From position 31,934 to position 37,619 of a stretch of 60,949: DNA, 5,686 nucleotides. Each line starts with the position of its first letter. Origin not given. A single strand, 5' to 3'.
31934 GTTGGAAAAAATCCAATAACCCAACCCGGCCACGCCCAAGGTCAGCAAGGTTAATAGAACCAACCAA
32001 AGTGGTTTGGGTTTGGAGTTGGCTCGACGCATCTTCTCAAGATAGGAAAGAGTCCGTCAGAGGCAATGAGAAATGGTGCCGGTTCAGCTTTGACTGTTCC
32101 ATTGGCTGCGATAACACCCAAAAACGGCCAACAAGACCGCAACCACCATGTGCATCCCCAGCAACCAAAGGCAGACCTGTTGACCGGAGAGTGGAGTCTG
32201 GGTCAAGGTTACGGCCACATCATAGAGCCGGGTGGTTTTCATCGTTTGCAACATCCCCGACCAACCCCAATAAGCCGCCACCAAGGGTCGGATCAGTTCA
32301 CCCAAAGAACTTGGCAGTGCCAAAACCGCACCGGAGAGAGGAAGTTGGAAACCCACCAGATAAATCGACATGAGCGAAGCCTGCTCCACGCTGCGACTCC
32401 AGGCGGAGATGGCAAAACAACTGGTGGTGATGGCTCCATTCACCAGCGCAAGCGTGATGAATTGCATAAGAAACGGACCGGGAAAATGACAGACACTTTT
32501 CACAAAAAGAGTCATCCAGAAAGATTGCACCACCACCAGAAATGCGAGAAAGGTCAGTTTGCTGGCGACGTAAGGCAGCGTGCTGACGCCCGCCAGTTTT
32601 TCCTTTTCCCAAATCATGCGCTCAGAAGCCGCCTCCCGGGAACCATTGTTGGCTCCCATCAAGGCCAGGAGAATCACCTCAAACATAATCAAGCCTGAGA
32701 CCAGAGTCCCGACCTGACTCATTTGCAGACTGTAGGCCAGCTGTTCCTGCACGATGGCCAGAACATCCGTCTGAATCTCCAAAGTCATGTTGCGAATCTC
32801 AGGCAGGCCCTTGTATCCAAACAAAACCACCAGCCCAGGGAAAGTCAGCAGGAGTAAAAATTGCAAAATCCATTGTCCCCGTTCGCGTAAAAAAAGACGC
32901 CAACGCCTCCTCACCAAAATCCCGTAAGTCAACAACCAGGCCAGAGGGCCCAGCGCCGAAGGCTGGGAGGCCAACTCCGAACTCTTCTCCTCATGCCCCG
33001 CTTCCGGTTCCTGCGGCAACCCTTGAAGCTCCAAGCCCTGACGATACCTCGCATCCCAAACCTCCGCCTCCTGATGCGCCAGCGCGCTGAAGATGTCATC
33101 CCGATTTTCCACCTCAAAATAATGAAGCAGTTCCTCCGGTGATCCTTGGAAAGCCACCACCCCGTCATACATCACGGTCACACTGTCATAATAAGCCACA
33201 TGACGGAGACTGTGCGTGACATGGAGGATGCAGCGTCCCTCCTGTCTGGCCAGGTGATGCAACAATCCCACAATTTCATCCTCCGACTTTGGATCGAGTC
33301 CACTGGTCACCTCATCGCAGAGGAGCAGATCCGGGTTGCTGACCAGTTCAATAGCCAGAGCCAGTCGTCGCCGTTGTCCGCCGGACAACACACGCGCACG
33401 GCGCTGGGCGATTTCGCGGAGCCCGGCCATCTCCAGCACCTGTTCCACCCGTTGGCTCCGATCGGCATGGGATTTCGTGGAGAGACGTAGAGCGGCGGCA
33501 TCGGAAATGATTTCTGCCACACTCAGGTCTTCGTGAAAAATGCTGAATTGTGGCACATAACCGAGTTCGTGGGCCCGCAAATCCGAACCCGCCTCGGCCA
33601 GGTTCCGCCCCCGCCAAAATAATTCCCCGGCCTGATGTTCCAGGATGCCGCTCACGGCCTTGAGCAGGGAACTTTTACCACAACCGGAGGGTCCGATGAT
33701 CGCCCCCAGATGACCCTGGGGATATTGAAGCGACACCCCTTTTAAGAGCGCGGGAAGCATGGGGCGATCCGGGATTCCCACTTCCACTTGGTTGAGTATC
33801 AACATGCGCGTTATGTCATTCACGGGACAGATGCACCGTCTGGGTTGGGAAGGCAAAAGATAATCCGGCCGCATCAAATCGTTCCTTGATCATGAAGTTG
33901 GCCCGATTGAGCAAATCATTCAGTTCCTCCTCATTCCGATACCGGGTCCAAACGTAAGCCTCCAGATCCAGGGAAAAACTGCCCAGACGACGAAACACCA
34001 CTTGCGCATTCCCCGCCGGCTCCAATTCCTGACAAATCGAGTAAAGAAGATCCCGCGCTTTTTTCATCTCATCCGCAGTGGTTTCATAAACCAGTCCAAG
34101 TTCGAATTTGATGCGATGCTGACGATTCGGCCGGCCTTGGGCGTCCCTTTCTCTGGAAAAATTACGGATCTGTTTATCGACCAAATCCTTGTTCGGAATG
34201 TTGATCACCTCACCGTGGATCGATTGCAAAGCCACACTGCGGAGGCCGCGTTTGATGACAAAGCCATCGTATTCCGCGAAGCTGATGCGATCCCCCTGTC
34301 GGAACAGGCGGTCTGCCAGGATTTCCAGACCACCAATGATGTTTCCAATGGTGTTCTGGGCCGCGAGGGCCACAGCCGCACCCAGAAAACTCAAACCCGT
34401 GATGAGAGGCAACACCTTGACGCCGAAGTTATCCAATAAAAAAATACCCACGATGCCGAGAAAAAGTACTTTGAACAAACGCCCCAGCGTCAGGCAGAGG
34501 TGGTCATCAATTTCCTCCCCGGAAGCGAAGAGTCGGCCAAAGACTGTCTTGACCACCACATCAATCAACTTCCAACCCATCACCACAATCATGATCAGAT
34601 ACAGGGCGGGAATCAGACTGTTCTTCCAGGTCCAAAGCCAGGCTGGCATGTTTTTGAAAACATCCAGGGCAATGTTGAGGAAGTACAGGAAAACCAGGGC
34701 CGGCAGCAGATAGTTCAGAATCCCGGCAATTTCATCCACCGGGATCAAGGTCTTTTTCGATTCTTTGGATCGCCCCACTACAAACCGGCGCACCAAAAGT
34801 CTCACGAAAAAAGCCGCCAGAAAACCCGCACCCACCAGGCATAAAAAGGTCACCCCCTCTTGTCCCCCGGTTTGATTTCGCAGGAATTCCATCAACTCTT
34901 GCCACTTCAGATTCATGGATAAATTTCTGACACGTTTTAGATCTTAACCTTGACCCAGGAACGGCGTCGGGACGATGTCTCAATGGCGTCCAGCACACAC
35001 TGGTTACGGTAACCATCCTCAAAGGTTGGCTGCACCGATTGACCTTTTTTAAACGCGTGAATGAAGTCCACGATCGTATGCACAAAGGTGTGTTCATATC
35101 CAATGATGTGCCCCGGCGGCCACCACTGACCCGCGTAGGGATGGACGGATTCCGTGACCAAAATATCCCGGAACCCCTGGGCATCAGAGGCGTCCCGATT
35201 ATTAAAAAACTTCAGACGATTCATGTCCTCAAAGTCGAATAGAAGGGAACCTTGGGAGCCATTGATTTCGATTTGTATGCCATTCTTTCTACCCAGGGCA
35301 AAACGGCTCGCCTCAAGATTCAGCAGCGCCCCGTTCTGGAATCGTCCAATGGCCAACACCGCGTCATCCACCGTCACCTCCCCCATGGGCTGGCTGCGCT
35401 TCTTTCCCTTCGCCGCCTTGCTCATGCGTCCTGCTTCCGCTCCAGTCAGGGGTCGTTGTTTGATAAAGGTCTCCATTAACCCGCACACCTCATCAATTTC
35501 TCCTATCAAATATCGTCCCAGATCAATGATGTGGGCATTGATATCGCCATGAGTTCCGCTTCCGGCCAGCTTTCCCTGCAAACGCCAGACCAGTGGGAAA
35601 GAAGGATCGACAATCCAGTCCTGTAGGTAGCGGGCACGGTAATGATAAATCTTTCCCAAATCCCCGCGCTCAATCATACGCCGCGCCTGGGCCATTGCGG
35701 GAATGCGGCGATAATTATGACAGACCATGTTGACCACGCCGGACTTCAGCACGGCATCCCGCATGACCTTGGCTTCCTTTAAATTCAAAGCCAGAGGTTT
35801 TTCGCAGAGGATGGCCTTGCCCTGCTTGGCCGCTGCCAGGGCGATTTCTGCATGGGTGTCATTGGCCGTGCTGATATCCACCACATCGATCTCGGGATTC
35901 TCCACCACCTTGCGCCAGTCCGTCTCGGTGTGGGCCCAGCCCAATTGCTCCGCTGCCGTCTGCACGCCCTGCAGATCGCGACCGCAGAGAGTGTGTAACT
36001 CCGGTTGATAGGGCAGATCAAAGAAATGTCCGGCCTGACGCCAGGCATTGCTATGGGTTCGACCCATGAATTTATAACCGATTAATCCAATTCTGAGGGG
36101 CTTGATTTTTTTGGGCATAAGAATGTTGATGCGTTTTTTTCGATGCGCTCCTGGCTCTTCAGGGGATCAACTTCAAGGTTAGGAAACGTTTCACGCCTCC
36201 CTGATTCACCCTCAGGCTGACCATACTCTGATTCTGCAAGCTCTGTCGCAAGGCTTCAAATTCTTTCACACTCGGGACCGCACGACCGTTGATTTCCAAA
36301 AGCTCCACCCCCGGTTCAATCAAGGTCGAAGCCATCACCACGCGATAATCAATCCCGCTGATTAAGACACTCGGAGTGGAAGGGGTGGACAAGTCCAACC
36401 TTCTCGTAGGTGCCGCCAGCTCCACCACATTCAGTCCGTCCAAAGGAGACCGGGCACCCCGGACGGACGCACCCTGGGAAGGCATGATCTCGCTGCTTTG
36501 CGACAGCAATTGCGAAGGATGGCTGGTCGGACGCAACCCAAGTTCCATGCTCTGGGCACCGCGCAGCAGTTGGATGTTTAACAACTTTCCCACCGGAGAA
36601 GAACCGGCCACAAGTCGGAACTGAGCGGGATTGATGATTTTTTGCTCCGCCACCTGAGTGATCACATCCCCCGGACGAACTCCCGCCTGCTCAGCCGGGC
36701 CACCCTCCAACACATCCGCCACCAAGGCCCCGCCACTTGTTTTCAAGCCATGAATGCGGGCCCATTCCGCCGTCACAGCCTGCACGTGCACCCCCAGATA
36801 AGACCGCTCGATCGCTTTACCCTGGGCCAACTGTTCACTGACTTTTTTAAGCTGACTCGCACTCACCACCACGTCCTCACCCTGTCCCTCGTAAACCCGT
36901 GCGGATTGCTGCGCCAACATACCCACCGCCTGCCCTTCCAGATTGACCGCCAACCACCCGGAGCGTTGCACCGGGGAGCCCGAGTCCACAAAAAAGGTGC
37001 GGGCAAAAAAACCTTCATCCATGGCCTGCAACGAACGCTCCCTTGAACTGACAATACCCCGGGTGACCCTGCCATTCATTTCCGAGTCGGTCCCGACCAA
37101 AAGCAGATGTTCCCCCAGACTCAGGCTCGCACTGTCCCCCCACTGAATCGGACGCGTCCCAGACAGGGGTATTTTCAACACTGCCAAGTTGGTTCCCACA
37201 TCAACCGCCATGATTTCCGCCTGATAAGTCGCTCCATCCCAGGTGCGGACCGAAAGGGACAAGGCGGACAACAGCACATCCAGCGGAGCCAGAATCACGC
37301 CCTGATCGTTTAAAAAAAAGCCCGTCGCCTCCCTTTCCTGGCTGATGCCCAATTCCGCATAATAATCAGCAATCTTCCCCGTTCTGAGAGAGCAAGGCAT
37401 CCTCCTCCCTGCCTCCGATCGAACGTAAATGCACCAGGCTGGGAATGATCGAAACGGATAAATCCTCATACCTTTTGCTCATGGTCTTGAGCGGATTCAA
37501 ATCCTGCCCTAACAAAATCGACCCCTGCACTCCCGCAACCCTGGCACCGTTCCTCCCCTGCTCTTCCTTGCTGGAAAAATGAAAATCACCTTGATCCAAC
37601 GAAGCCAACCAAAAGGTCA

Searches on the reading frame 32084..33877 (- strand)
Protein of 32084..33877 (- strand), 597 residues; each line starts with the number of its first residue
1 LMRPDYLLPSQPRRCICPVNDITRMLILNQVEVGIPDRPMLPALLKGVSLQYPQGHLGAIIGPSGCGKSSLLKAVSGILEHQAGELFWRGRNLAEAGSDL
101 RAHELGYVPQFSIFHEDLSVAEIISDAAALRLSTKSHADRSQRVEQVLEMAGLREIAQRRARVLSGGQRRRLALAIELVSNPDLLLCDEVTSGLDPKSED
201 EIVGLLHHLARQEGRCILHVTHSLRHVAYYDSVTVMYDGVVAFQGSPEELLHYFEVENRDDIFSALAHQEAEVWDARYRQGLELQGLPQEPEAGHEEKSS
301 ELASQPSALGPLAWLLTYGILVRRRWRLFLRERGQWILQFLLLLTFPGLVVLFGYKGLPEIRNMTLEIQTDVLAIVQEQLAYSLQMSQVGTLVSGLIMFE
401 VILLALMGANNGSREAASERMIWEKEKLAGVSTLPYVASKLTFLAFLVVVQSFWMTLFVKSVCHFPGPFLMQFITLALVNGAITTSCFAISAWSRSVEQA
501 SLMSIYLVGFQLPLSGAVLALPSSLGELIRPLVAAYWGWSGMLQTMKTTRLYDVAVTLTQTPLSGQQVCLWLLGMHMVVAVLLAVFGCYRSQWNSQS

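Call 41: search_protein_families(library=pfam, proteins=[window:32084-33877:-], max_evalue=0.0001)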
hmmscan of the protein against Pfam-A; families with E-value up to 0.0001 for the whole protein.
window:32084-33877:- (597 aa): 4 families
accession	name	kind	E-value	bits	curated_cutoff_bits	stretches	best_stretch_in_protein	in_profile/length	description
PF00005.33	ABC_tran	-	1.5e-29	103.8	25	1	45-192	1-137/137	ABC transporter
PF13304.12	AAA_21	-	4.9e-11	43.7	27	1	159-224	233-300/304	AAA domain, putative AbiEii toxin, Type IV TA system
PF01061.29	ABC2_membrane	-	1.6e-10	41.4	26.9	1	319-522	4-184/211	ABC-2 type transporter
PF02463.25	SMC_N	-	3e-07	30.5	40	1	56-223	25-198/220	RecF/RecN/SMC N terminal domain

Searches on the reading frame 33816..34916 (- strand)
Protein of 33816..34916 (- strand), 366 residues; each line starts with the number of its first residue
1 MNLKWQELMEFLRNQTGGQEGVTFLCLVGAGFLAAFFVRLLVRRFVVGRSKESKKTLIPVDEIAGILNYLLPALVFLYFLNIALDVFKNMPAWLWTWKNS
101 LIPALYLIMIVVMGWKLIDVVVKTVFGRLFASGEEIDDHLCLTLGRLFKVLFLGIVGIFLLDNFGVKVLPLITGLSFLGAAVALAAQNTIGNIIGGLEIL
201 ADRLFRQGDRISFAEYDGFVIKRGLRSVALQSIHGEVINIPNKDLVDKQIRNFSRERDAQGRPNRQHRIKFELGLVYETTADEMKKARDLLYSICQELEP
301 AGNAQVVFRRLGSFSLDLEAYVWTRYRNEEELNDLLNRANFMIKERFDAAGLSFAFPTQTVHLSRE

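Call 59: search_protein_families(library=pfam, proteins=[window:33816-34916:-], max_evalue=0.001)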
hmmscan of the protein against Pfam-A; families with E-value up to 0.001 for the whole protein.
window:33816-34916:- (366 aa): 2 families
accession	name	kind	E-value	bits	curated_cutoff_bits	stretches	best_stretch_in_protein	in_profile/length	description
PF00924.24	MS_channel_2nd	-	1.4e-15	57.6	20.2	1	188-255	1-68/68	Mechanosensitive ion channel, beta-domain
PF21082.3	MS_channel_3rd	-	0.00089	20.1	21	0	269-354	1-88/88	Mechanosensitive ion channel MscS, C-terminal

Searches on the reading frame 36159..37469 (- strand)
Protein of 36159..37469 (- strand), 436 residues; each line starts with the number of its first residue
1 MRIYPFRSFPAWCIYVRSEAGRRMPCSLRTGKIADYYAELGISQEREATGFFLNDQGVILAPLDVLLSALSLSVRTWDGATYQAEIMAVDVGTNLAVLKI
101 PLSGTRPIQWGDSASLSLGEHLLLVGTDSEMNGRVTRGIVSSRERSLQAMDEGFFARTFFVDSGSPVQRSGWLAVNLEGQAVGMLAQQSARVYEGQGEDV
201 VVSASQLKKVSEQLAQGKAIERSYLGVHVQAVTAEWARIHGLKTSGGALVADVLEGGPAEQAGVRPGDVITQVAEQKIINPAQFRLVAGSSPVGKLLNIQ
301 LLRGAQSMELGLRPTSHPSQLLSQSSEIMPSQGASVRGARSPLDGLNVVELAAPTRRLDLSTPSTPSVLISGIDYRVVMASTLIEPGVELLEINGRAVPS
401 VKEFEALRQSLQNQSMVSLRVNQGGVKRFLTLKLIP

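Call 41: search_protein_families(library=pfam, proteins=[window:36159-37469:-], max_evalue=0.0001)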
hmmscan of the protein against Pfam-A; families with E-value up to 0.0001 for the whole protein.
window:36159-37469:- (436 aa): 4 families
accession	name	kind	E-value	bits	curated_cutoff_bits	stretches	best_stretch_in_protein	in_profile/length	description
PF13365.12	Trypsin_2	-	6.5e-14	53.3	27.6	1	48-169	1-136/144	Trypsin-like peptidase domain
PF13180.12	PDZ_2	-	2.2e-13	50.7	27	1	224-308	2-74/80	PDZ domain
PF00595.29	PDZ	-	7.7e-11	42.7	23.2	1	221-298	8-75/81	PDZ domain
PF17820.7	PDZ_6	-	1.3e-10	41.3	27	1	250-287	2-40/54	PDZ domain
